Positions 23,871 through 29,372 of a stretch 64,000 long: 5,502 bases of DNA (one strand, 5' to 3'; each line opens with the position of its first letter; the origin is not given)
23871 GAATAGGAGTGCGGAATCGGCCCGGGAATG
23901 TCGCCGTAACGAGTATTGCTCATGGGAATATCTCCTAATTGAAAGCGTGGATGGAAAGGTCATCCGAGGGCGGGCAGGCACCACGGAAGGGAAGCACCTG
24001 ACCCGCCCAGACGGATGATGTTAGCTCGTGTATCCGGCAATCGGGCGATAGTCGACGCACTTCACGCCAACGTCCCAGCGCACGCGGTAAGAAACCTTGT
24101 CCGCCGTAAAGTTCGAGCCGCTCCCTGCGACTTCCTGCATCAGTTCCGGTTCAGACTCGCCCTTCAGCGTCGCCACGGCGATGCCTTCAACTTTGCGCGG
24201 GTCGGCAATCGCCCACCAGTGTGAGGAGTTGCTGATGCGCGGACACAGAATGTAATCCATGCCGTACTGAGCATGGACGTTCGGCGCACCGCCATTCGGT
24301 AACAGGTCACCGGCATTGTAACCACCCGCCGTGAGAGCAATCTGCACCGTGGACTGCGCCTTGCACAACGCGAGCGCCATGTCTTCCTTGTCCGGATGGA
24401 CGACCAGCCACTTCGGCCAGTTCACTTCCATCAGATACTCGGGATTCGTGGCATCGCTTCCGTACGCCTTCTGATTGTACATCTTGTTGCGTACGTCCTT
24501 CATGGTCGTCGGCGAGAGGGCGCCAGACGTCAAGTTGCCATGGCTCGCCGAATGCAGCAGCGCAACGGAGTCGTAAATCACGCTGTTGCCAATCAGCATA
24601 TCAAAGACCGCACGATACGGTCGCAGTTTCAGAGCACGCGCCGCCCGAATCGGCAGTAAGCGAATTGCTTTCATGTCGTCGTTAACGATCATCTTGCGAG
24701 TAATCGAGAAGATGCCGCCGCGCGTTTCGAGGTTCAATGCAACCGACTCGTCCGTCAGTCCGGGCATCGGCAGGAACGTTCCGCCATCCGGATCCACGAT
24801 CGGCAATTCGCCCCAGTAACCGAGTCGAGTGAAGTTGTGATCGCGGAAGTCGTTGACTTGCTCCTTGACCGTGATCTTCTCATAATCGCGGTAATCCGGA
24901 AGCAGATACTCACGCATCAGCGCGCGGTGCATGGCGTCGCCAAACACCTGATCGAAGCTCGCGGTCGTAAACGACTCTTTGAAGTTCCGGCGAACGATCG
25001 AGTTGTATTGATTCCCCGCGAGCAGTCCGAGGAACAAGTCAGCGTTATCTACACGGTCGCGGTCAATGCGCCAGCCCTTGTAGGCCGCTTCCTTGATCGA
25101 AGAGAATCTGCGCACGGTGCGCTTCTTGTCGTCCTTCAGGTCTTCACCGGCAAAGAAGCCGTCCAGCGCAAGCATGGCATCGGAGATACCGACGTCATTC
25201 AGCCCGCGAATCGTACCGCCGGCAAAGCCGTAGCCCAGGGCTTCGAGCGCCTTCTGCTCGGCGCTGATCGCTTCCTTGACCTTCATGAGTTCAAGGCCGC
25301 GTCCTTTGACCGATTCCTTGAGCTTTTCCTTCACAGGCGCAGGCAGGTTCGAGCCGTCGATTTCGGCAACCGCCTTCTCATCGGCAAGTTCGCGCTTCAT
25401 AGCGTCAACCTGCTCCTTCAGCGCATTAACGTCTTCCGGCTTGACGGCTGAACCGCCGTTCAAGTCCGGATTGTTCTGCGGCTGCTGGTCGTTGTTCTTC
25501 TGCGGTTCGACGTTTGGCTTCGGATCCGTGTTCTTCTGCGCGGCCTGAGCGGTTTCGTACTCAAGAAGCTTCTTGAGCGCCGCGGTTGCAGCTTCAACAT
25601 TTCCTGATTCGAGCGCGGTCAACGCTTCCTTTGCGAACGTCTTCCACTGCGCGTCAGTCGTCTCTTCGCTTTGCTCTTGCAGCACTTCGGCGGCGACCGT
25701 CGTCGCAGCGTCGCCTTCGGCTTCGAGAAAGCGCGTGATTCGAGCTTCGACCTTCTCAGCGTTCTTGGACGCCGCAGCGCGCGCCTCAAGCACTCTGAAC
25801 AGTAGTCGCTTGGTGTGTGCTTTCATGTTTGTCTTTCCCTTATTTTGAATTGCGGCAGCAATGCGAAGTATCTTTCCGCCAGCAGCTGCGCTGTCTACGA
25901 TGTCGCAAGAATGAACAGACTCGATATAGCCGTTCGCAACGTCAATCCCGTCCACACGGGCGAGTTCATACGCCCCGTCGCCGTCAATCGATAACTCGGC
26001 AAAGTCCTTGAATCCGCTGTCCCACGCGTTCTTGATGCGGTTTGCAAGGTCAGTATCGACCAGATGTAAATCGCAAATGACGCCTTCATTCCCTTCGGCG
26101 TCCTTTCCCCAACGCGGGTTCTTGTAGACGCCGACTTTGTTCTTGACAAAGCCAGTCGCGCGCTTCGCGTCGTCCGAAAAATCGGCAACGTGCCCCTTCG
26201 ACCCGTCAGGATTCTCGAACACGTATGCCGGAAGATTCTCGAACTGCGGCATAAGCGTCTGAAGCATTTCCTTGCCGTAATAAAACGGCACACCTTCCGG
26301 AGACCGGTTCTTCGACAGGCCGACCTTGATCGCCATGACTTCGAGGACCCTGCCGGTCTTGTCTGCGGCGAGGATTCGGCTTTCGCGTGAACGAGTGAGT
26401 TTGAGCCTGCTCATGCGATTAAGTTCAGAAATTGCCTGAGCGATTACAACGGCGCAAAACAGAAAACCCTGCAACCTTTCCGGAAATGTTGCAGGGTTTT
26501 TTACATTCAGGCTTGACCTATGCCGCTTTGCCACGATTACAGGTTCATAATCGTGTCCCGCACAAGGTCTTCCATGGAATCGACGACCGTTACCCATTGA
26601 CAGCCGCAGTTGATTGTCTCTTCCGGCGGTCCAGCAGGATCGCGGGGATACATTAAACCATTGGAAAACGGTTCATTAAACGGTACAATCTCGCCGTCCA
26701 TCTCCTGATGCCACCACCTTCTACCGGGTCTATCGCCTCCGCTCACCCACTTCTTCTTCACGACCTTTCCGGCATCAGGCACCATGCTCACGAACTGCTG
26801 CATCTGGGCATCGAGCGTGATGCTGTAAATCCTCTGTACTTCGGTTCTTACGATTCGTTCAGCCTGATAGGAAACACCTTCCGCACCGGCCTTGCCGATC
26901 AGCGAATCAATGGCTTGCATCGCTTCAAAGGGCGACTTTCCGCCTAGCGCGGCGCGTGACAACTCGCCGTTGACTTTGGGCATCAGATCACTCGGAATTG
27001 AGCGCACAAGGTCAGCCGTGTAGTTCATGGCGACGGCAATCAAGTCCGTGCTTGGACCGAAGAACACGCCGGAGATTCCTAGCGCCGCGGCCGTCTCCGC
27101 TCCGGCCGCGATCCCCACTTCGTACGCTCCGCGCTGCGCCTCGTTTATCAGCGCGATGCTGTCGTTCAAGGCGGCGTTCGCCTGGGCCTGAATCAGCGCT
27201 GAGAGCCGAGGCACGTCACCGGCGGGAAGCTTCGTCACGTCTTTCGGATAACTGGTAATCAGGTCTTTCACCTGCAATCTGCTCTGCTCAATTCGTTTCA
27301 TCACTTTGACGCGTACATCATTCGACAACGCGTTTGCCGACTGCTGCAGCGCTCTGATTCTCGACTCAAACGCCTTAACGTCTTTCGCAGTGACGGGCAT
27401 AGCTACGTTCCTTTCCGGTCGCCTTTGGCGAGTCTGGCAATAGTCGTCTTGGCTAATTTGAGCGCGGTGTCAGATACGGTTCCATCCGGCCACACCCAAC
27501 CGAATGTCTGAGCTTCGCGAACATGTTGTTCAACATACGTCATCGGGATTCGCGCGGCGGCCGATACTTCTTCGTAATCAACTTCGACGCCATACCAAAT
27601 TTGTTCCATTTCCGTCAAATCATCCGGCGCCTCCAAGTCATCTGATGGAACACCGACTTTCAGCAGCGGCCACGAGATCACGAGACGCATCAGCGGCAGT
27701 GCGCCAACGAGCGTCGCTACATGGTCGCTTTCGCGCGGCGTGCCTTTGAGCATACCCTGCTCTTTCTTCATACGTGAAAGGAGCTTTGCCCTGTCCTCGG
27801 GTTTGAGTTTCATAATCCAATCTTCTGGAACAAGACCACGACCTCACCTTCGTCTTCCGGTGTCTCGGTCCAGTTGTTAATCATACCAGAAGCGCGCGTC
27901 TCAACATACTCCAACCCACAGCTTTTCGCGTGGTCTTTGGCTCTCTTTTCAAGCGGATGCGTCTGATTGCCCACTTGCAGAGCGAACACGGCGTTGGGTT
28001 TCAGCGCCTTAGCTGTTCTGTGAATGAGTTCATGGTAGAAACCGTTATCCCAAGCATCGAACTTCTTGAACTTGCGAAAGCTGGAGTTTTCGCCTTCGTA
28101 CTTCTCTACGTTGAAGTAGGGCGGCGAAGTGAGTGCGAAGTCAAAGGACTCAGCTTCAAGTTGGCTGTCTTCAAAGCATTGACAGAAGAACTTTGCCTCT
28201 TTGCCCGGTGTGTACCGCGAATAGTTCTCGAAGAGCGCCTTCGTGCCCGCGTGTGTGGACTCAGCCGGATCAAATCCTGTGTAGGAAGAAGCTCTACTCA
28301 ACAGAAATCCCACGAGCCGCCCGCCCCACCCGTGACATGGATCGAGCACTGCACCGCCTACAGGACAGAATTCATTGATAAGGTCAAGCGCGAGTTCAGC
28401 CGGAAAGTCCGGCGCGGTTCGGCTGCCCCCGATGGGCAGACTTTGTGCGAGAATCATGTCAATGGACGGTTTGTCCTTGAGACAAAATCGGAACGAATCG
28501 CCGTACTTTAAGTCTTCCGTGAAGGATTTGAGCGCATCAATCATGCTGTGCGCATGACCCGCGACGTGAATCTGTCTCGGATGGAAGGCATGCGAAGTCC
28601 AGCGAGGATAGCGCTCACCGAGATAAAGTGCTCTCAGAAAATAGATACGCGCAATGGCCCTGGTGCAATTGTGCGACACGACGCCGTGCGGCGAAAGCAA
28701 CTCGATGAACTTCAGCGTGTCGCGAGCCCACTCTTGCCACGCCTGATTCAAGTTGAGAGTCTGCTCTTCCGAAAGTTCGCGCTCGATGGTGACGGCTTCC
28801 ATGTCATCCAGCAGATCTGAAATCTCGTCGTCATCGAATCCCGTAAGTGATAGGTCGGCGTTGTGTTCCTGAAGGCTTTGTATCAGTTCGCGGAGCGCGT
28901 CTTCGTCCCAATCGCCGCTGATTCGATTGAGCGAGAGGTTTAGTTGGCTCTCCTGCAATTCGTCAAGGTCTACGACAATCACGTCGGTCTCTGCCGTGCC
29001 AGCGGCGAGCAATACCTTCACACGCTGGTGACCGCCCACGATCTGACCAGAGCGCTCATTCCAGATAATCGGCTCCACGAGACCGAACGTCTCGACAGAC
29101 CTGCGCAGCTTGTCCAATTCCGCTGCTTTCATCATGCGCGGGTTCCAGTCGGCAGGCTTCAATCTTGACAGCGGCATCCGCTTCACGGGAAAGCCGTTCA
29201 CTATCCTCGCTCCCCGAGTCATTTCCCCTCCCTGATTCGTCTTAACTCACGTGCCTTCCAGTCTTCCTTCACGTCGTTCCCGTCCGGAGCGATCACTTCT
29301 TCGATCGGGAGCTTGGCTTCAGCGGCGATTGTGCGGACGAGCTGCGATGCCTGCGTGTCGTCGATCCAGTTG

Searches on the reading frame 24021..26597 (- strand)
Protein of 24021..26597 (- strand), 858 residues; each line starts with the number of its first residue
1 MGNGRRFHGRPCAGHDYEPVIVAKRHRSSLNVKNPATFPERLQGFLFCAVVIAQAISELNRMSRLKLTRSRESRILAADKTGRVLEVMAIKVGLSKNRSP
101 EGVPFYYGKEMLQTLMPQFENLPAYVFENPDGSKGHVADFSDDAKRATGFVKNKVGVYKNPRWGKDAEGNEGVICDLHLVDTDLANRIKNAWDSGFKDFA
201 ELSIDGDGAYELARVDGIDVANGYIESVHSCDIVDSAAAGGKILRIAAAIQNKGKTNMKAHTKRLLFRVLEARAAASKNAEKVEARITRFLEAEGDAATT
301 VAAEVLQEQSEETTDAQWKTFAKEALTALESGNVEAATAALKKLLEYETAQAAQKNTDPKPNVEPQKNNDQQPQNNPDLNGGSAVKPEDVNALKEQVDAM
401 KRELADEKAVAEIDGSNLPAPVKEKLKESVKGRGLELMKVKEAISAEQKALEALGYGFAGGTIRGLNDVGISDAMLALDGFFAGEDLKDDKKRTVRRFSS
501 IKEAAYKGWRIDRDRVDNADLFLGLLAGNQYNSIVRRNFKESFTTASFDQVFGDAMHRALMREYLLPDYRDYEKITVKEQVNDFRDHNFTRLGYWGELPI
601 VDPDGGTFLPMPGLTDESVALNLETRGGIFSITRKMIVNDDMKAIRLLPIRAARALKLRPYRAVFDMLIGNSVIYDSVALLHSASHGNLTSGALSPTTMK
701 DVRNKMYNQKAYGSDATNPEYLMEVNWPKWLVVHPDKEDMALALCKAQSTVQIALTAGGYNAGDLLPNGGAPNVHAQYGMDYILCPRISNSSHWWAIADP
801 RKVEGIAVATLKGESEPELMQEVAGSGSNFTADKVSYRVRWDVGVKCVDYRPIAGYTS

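Call 10: search_protein_families(library=phrogs, proteins=[window:24021-26597:-], max_evalue=0.001)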
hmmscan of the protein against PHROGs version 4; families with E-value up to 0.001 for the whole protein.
window:24021-26597:- (858 aa): 4 families
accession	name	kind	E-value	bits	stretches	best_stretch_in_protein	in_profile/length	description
phrog_29592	-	unknown function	3e-67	228.6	2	404-851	447-883/893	-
phrog_4523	-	head and packaging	5.1e-45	155.3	1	534-853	350-638/644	major head and protease protein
phrog_133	-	head and packaging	5.3e-40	138.7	1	530-853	367-662/668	head maturation protease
phrog_26519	-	unknown function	0.00044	21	0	649-853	6-187/192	-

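Call 19: find_related_loci(query=window:24021-26597:-, collection=viral_contigs, flank=10000)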
Query window:24021-26597:- (858 aa) in viral_contigs; peptide patterns used: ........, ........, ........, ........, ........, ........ (x = any residue, [..] = any of these).
7 stretches matched a pattern; 4 encode a relative of the query (tblastn E <= 1e-3); 4 distinct loci.
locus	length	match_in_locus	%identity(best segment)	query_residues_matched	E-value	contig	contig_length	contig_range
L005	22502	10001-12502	50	23-856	0e+0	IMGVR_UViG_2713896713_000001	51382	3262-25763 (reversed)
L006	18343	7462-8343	29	542-851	8e-32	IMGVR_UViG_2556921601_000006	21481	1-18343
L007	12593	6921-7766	28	544-851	2e-19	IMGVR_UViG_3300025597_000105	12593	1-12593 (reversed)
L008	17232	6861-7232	27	543-665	5e-7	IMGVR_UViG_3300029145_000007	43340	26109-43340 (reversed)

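Call 107: search_dna_similar(query=window:24021-26597:-, collection=phages, mode=protein, max_evalue=1e-10, max_rows=10)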
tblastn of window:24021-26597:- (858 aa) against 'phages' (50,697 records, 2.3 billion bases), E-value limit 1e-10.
Records with a match: 26; places in all: 26; records where one place covers at least 80% of the query: 0.
Best place of each record, by identity: <60% 26.
By first word of the organism name: Stx2a-converting 7; Escherichia 7; Enterobacteria 6; Microcystis 1; Stx2d-converting 1; Bordetella 1; Pasteurella 1; Klebsiella 1; Bacteriophage 1.
By host as written in the record: - 10; Escherichia coli 6; Escherichia coli str. K-12 substr. MG1655 2; Microcystis aeruginosa 1; Escherichia coli O80:H2 1; Escherichia coli 1639/77 1; Escherichia coli strain O174:H21 isolate 1720a 1; Bordetella bronchiseptica 1; and 3 more.
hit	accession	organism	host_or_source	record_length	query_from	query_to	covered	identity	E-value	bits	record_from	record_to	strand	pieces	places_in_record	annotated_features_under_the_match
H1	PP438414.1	Microcystis phage Mae-JY22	Microcystis aeruginosa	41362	409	851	52%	29.2%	1e-25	120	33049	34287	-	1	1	hypothetical protein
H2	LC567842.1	Stx2a-converting phage Stx2_12E129_yecE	-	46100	470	851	45%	25.8%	3e-12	77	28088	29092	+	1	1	phage protease/scaffold protein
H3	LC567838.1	Stx2a-converting phage Stx2_95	-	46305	470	851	45%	25.8%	3e-12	77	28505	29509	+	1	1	phage protease/scaffold protein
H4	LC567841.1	Stx2a-converting phage Stx2_12E129_PPompW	-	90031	470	851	45%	25.8%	3e-12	77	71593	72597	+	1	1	phage protease/scaffold protein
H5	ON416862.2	Escherichia phage ASU11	Escherichia coli O80:H2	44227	470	851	45%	25.6%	6e-12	76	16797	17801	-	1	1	major capsid protein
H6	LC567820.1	Stx2a-converting phage Stx2_14744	-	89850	470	851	45%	25.6%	6e-12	76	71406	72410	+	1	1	phage protease/scaffold protein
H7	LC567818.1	Stx2a-converting phage Stx2_14040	-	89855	470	851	45%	25.6%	6e-12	76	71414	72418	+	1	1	phage protease/scaffold protein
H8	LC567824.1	Stx2a-converting phage Stx2_499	-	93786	470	851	45%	25.6%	6e-12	76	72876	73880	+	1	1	phage protease/scaffold protein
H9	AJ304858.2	Enterobacteria phage CP-1639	Escherichia coli 1639/77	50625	470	851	45%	25.6%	8e-12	76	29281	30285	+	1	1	putative protease/scaffold protein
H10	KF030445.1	Escherichia phage 1720a-02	Escherichia coli strain O174:H21 ...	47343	470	851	45%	25.6%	8e-12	76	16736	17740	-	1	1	prophage Clp protease-like protein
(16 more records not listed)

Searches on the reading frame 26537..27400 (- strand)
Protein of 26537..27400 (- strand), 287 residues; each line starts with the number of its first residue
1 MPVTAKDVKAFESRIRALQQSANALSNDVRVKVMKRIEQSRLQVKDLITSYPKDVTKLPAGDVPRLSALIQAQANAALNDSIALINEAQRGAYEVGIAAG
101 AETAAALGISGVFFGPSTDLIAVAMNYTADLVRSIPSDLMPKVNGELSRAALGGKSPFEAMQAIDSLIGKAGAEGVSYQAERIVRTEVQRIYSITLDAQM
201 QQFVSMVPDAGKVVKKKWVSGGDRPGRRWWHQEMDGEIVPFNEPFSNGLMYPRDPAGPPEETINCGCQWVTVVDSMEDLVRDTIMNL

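Call 17: search_protein_families(library=pfam, proteins=[window:26537-27400:-], max_evalue=0.001)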
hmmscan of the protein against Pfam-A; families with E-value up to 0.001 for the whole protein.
window:26537-27400:- (287 aa): 1 family
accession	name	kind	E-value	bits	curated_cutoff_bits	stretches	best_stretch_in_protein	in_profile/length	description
PF04233.19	Phage_Mu_F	-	9.4e-06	26.8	29.6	1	178-268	34-110/112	Phage Mu protein F like protein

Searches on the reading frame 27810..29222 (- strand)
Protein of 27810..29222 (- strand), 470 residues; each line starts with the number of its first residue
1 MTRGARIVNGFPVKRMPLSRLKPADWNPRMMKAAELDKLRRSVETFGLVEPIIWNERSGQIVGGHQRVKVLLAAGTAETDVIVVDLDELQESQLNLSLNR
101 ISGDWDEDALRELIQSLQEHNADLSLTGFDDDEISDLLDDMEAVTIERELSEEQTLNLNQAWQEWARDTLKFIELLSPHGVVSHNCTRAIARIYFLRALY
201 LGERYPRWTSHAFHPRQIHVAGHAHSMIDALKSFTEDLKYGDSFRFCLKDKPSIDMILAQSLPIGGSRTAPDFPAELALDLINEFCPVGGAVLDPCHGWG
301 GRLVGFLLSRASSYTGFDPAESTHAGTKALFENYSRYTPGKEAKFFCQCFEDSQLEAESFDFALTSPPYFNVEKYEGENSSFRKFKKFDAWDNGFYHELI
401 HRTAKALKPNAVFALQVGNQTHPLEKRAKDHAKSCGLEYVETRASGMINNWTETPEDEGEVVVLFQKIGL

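Call 10: search_protein_families(library=phrogs, proteins=[window:27810-29222:-], max_evalue=0.001)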
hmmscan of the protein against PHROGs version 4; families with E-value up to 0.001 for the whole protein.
window:27810-29222:- (470 aa): 17 families
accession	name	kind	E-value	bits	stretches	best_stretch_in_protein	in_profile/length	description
phrog_498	-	other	1.9e-45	156.5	2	13-147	35-172/633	DNA methyltransferase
phrog_620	-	DNA, RNA and nucleotide metabolism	5.5e-42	145.3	1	14-149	10-146/217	ParB-like partition protein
phrog_9353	-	unknown function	3.4e-31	110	1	19-164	17-164/245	-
phrog_8071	-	DNA, RNA and nucleotide metabolism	2.6e-23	83.9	1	13-147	7-135/389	ParB-like partition protein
phrog_723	-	DNA, RNA and nucleotide metabolism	5e-21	76.5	1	14-153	14-156/223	ParB-like partition protein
phrog_15396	-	DNA, RNA and nucleotide metabolism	7.1e-16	59.8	1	16-154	7-147/258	ParB-like partition nuclease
phrog_5475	-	unknown function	1.5e-15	57.9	1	14-122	4-108/458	-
phrog_12517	-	unknown function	7.2e-13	49.4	1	281-419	98-236/316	-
phrog_940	-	DNA, RNA and nucleotide metabolism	2.4e-12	47.8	1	14-164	7-154/388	nuclease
phrog_7405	-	unknown function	2.2e-11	44.9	1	13-173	24-176/250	-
phrog_930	-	DNA, RNA and nucleotide metabolism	4.9e-11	43.9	1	15-145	9-140/223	ParB-like partition protein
phrog_2159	-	DNA, RNA and nucleotide metabolism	2e-09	38.3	1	13-119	61-178/365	ParB-like partition protein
phrog_67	-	other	7.7e-08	32.8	0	353-418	136-196/743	DNA methyltransferase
phrog_26387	-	DNA, RNA and nucleotide metabolism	1.1e-06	29.3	1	15-142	12-150/252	ParB-like partition nuclease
phrog_18056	-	DNA, RNA and nucleotide metabolism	1.9e-05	24.8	1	18-96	8-85/387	ParB-like partition nuclease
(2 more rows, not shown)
